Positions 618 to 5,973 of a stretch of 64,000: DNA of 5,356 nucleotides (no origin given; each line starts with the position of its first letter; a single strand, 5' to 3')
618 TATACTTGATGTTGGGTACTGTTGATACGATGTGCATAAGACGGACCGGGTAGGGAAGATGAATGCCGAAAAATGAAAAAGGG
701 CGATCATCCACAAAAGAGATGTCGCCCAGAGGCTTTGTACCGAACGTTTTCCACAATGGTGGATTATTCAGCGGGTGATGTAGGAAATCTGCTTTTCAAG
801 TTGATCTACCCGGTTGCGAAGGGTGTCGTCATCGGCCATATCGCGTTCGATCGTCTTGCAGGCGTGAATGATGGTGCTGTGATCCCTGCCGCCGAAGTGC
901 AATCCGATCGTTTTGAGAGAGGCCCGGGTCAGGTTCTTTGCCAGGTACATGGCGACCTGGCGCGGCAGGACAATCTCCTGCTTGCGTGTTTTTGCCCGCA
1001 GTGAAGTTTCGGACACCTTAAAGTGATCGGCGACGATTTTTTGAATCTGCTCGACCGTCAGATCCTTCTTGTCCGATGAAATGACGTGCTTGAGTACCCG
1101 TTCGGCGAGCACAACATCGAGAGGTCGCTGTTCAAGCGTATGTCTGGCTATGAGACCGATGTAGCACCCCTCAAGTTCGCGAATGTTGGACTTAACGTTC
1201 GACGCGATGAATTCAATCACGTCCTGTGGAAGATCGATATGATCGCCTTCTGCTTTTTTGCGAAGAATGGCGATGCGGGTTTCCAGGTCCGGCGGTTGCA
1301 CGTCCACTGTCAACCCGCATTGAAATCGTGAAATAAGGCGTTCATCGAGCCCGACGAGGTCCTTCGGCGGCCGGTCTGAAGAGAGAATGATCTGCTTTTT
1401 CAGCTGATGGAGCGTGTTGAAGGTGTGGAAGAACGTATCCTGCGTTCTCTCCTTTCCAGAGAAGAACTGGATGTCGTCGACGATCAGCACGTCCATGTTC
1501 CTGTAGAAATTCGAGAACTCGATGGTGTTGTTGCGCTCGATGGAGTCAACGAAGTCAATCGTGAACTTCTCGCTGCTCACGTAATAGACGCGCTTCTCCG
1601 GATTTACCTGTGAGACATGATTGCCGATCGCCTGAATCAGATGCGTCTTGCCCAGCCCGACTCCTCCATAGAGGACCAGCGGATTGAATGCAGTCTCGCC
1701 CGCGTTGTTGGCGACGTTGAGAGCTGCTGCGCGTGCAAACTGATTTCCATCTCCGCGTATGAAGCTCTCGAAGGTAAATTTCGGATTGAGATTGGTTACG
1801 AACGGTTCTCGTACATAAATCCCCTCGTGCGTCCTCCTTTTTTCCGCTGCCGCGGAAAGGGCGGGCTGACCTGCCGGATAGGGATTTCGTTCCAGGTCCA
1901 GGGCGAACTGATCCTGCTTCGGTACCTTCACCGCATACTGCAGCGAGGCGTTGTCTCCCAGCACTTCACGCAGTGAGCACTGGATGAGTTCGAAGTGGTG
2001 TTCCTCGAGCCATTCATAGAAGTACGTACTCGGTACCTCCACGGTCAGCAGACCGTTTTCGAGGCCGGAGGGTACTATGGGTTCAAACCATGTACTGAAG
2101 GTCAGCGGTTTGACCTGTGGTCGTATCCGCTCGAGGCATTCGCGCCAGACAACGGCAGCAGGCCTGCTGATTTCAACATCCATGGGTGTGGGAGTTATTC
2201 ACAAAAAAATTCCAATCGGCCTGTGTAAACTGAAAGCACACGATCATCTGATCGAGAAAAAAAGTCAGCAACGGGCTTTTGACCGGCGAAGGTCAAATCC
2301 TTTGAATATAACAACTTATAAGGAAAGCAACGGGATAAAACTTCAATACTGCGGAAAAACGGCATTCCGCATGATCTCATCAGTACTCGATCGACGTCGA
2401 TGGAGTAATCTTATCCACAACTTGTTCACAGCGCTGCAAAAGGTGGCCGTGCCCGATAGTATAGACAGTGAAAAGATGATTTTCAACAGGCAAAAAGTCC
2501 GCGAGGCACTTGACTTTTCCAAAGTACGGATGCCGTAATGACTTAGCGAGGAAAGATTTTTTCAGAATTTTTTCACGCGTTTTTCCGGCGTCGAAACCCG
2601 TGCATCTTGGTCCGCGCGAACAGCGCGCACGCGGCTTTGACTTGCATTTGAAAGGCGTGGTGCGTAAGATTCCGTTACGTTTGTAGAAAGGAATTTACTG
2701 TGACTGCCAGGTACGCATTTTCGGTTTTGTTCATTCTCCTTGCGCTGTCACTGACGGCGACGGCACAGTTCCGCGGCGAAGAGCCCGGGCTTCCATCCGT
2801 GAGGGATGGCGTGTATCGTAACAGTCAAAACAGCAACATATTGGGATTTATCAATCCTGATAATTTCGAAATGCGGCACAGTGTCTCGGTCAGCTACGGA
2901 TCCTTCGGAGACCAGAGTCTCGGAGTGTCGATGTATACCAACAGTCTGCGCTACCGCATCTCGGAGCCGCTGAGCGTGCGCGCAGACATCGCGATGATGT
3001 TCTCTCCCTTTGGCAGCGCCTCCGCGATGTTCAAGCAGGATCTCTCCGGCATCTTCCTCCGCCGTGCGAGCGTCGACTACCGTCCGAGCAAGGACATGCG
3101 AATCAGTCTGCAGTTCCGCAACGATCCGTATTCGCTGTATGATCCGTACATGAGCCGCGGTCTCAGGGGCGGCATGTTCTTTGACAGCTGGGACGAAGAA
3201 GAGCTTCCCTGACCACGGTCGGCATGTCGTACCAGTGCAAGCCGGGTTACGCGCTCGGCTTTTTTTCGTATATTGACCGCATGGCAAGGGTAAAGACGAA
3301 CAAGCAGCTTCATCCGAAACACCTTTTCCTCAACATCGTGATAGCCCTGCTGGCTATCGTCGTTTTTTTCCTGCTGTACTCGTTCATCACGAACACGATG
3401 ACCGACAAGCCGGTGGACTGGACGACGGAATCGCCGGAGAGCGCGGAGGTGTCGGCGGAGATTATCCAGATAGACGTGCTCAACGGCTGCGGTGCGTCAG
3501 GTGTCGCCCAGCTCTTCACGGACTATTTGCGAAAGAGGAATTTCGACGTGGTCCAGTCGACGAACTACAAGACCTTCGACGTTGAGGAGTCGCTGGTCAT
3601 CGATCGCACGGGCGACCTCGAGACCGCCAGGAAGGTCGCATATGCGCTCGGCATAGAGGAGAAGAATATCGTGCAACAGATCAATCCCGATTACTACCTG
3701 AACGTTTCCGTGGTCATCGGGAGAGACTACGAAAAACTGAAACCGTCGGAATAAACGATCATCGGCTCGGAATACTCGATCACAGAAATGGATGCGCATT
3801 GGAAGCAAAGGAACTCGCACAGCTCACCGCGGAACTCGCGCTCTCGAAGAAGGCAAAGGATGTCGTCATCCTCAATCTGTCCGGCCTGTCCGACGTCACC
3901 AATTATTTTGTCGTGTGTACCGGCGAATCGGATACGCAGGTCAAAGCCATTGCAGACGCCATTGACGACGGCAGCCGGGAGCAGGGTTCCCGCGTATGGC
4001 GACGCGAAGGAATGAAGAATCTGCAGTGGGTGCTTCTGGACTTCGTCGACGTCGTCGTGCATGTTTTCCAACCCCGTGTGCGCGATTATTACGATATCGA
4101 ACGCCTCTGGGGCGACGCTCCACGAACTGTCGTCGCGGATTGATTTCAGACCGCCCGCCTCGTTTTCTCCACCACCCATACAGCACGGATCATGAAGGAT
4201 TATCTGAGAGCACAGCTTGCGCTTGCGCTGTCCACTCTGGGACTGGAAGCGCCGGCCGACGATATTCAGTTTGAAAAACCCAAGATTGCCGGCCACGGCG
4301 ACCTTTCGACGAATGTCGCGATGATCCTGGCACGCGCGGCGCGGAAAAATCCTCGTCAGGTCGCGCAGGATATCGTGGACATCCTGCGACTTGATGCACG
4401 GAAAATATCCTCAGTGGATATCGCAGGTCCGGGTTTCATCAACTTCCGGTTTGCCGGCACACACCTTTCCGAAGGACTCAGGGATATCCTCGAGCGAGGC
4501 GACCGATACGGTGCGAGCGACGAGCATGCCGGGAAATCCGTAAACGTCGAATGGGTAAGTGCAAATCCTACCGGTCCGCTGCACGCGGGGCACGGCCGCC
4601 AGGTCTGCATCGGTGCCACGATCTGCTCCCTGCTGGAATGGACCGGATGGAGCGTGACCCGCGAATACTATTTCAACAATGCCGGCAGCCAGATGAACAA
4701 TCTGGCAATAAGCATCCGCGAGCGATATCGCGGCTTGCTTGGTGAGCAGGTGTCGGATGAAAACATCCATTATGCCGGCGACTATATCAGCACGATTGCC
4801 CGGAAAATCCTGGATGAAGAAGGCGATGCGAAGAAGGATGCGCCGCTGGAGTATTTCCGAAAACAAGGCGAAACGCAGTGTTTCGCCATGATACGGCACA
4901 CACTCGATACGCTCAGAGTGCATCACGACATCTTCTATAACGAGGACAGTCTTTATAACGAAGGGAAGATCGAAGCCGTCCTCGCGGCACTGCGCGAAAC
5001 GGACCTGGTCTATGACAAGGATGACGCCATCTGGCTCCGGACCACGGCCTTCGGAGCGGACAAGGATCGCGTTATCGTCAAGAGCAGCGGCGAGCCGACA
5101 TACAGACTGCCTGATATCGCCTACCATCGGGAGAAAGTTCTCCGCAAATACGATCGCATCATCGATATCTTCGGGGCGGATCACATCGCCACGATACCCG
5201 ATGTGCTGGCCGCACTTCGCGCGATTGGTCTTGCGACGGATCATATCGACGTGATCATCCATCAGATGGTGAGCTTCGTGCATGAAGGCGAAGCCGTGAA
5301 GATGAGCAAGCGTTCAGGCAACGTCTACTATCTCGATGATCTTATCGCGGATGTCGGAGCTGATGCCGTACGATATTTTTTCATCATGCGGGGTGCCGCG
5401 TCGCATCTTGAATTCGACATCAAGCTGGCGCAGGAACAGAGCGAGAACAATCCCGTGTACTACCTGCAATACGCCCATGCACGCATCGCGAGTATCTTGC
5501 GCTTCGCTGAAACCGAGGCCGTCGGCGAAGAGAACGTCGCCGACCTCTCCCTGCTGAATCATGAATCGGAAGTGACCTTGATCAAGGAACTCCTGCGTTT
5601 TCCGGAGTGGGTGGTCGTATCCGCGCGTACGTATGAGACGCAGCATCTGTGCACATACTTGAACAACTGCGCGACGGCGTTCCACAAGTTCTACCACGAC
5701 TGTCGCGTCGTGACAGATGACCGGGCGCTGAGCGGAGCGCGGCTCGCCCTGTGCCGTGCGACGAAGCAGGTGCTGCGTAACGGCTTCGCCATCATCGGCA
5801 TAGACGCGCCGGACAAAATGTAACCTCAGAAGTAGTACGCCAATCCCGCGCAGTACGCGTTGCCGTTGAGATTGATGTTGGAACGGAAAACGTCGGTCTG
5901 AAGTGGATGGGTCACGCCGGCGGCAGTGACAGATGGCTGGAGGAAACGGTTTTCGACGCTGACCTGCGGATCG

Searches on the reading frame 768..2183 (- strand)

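Call 48: search_protein_families(library=ncbifam, proteins=[window:768-2183:-], max_evalue=0.00001)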
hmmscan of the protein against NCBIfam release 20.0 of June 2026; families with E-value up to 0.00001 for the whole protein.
window:768-2183:- (471 aa): 14 families
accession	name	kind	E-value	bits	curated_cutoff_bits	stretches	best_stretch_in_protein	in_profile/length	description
TIGR00362.1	DnaA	equivalog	1.3e-161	538.5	343.9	1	13-466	1-437/437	chromosomal replication initiator protein DnaA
NF001154.0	PRK00149.3-3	equivalog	9.7e-97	324.8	410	1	32-467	32-459/462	chromosomal replication initiator protein DnaA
NF009087.0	PRK12422.1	equivalog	7.8e-74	249.5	657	1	130-467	102-444/455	chromosomal replication initiator protein DnaA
TIGR03420.1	DnaA_homol_Hda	equivalog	2.8e-28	99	194.8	1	132-355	8-216/226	DnaA regulatory inactivator Hda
NF005982.0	PRK08084.1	equivalog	1.4e-18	67.4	268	1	136-357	19-226/235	DnaA inactivator Hda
NF038214.1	IS21_help_AAA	equivalog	2.5e-13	50.3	200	1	167-273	91-194/232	IS21-like element helper ATPase IstB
NF005304.0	PRK06835.1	equivalog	3.7e-12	46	215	1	156-288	174-306/330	ATP-binding protein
NF005206.0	PRK06672.1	equivalog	6.6e-10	38.5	416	1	11-84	3-75/341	hypothetical protein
NF005992.0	PRK08116.1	subfamily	4.1e-09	36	189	1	134-287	80-237/269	hypothetical protein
NF004686.0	PRK06030.1-1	equivalog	8.1e-09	35.5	148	1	364-465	36-139/151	hypothetical protein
NF006505.0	PRK08939.1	equivalog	1.6e-08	34.2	228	1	159-238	148-226/306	primosomal protein DnaI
NF005378.0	PRK06921.1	subfamily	2e-08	33.7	207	1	165-287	116-240/266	hypothetical protein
NF005149.0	PRK06620.1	equivalog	1.3e-07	31.1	316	1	224-364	81-214/221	hypothetical protein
NF004688.0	PRK06030.1-3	equivalog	6.3e-06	26.3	136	0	373-464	19-109/123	hypothetical protein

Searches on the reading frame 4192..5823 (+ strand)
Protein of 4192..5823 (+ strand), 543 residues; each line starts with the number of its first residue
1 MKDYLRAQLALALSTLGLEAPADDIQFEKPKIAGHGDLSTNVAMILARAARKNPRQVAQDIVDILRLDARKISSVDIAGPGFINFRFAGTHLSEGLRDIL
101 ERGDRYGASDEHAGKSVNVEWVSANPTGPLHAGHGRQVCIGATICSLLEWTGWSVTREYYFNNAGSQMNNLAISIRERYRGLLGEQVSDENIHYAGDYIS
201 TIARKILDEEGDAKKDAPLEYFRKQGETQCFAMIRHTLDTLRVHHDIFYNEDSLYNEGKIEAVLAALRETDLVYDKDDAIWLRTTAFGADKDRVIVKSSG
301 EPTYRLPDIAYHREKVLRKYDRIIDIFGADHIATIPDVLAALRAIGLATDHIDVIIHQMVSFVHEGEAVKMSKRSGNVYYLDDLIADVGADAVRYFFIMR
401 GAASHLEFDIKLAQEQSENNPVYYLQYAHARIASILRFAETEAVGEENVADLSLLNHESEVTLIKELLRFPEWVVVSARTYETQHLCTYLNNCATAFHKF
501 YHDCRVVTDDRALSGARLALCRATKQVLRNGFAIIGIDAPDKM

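Call 48: search_protein_families(library=ncbifam, proteins=[window:4192-5823:+], max_evalue=0.00001)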
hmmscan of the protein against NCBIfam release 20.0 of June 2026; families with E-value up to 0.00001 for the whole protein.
window:4192-5823:+ (543 aa): 7 families
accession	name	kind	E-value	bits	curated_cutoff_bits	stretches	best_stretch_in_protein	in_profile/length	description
TIGR00456.1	argS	equivalog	1.6e-127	426.2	261.65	1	1-543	1-569/569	arginine--tRNA ligase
NF002446.0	PRK01611.3-3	equivalog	2.5e-54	184.7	399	2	362-543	460-636/636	arginine--tRNA ligase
NF002447.0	PRK01611.3-4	equivalog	1.5e-53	182.2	460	2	386-543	450-613/613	arginine--tRNA ligase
NF045898.1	ArgS_rel_codon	equivalog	5.8e-41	141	340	2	382-543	169-327/327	ArgS-related anticodon-binding protein NrtL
TIGR00392.1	ileS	equivalog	1.2e-07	30.3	621.4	1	362-451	603-697/861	isoleucine--tRNA ligase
TIGR00422.1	valS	equivalog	2.7e-07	29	612.1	0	352-411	511-568/863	valine--tRNA ligase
TIGR00211.2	glyS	equivalog_domain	9.2e-06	24.4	300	0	411-529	561-676/684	glycine--tRNA ligase subunit beta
